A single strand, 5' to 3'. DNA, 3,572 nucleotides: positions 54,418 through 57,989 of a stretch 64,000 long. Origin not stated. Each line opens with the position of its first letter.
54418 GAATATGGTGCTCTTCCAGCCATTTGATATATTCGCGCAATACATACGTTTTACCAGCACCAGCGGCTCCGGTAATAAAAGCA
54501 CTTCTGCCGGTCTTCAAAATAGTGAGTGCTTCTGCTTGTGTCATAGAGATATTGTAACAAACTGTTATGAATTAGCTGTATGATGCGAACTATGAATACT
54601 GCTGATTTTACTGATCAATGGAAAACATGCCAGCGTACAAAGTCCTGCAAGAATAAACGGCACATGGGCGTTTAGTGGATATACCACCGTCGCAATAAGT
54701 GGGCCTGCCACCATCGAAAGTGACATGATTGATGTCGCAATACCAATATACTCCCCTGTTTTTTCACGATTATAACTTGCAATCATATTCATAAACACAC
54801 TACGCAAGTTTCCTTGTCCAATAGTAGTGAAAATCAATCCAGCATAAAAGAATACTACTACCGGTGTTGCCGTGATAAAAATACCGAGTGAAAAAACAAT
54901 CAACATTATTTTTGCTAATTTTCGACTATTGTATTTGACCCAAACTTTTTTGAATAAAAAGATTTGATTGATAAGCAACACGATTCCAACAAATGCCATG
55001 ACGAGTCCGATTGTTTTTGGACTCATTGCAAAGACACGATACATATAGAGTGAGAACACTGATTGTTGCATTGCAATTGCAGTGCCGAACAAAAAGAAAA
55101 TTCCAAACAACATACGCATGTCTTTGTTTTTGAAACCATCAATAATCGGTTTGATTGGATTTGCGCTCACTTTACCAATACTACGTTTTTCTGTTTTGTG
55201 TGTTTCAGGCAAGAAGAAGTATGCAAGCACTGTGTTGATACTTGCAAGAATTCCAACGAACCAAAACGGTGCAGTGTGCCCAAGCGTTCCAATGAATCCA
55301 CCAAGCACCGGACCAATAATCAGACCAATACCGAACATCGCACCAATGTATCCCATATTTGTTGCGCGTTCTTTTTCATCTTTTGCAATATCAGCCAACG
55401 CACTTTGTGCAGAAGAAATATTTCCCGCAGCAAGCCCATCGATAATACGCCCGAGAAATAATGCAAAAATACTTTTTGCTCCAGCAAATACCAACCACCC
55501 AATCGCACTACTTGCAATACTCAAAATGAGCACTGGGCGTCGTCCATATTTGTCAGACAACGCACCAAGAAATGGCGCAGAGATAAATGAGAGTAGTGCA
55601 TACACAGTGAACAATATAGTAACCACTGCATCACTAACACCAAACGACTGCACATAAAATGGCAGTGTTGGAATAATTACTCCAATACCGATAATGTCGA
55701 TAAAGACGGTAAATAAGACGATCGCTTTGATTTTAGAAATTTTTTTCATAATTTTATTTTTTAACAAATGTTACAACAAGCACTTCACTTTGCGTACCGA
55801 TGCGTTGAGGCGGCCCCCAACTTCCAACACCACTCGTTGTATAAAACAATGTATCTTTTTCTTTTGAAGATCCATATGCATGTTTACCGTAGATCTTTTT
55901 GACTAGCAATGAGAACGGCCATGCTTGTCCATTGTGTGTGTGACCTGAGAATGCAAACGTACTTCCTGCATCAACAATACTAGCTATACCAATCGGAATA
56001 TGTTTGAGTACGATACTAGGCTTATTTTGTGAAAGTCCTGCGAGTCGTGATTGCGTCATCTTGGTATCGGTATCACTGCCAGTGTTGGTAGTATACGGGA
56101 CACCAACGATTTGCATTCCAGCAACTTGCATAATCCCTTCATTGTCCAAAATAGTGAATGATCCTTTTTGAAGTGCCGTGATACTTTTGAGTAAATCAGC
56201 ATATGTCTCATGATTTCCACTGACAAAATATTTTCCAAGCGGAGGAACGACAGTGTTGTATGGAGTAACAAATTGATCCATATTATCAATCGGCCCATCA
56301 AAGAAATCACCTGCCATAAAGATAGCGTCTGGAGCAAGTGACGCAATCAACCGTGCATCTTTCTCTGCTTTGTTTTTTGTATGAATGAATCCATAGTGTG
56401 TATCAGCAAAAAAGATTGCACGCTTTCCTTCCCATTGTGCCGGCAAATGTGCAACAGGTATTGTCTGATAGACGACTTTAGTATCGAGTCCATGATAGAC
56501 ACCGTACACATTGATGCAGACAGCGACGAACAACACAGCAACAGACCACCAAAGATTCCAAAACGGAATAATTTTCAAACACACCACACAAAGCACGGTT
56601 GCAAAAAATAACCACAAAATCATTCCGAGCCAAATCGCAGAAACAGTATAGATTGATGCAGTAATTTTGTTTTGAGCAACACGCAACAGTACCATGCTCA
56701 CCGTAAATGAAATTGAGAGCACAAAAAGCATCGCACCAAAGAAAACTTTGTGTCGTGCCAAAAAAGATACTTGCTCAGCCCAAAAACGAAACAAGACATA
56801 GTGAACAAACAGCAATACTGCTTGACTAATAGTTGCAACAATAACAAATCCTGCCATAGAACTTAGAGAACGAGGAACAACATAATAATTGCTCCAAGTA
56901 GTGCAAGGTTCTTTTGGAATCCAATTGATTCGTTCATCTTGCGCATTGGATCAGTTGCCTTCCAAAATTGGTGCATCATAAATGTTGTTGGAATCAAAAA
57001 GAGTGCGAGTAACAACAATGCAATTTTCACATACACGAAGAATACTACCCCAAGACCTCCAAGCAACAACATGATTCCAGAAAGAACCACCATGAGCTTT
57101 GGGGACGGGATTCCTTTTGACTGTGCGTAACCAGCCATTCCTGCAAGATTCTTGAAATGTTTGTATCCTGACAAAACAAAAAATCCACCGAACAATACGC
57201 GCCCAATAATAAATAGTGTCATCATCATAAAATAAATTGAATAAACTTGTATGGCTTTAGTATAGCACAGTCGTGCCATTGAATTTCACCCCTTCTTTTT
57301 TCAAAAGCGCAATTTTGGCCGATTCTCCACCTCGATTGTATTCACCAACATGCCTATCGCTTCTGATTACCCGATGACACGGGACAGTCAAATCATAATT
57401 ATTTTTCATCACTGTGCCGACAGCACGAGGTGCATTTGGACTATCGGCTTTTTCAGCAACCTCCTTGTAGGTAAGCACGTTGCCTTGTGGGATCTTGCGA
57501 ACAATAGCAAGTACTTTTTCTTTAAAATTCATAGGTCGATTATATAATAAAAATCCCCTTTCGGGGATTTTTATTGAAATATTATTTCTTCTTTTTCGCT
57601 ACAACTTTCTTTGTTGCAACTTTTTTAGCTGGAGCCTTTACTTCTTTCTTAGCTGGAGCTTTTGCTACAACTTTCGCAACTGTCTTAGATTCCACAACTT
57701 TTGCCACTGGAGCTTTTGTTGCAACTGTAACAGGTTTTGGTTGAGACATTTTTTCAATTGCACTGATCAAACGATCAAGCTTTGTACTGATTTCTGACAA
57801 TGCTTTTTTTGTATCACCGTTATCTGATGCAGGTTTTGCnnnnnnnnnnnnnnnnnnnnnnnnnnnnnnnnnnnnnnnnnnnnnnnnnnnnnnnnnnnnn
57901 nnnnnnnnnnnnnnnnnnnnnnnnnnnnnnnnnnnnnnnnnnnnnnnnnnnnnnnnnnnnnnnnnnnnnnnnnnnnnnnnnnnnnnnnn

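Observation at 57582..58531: Adjacent chromatin-like pair: RGG-box / zinc-ribbon / histone-H1-like-tail protein next to a stand-alone SWIB/MDM2-domain protein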

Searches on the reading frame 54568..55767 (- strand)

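Call 8: search_protein_families(library=pfam, proteins=[window:54568-55767:-], max_evalue=0.001)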
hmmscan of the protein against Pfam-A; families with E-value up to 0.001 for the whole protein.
window:54568-55767:- (400 aa): 4 families
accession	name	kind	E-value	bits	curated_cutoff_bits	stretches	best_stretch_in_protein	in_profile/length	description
PF07690.21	MFS_1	-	7e-53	180.2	33.4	2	18-270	2-257/347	Major Facilitator Superfamily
PF13347.12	MFS_2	-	9.2e-13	47.9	27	1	24-358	10-372/427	MFS/sugar transport protein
PF00083.30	Sugar_tr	-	4.7e-11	42.7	22.3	1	45-189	44-194/452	Sugar (and other) transporter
PF12832.13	MFS_1_like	-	1.8e-08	34.3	25.2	1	27-363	14-362/373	MFS_1 like family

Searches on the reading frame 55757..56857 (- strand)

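Call 8: search_protein_families(library=pfam, proteins=[window:55757-56857:-], max_evalue=0.001)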
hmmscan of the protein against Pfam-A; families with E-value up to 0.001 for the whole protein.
window:55757-56857:- (367 aa): 2 families
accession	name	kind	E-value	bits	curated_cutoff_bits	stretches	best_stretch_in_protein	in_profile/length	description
PF00149.33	Metallophos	-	2.6e-08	35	21.5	1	146-309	2-190/191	Calcineurin-like phosphoesterase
PF12850.12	Metallophos_2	-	0.00033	21.1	27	0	148-309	4-118/154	Calcineurin-like phosphoesterase superfamily domain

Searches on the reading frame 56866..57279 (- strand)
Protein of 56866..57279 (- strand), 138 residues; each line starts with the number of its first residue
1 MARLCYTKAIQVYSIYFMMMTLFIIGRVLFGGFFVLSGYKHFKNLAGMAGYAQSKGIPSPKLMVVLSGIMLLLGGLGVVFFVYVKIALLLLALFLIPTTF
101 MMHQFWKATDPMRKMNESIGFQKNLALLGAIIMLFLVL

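Call 8: search_protein_families(library=pfam, proteins=[window:56866-57279:-], max_evalue=0.001)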
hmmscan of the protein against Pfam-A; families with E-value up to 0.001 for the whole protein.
window:56866-57279:- (138 aa): 2 families
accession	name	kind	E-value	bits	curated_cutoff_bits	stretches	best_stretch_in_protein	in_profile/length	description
PF07681.17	DoxX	-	3.7e-12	47.2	23.6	1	24-104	3-85/85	DoxX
PF05514.17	HR_lesion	-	5.4e-07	30.3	22.6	0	21-62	3-42/138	HR-like lesion-inducing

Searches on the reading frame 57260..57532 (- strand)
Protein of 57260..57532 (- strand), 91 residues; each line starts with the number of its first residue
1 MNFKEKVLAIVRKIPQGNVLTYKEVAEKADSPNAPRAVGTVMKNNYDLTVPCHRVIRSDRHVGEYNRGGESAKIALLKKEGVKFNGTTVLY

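Call 8: search_protein_families(library=pfam, proteins=[window:57260-57532:-], max_evalue=0.001)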
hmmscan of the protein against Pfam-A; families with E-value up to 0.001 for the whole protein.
window:57260-57532:- (91 aa): 1 family
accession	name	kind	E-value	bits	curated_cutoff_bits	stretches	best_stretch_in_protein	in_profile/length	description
PF01035.26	DNA_binding_1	-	3.4e-27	94.6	27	1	2-82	1-81/81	6-O-methylguanine DNA methyltransferase, DNA binding domain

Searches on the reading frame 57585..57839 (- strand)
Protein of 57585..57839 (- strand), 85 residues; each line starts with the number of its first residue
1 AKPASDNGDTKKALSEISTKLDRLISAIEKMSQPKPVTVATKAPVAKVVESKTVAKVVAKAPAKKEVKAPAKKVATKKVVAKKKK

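Call 68: find_homologous_proteins(query=window:57585-57839:-, max_evalue=0.001)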
Query seq(85 aa) (85 aa): 5 proteins with E <= 0.001 among 1771 candidates.
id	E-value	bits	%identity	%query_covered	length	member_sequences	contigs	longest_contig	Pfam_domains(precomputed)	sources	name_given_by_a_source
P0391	2.3e-18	84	73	71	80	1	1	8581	-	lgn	-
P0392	4.6e-5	42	47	73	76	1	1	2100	-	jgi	jgi:hypothetical protein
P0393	6.7e-5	41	55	66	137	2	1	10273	PF23477.2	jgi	jgi:CxxC-x17-CxxC domain-containing protein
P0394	1.2e-4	40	60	41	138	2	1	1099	PF23477.2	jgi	jgi:CxxC-x17-CxxC domain-containing protein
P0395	3.1e-4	39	57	48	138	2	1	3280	PF23477.2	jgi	jgi:CxxC-x17-CxxC domain-containing protein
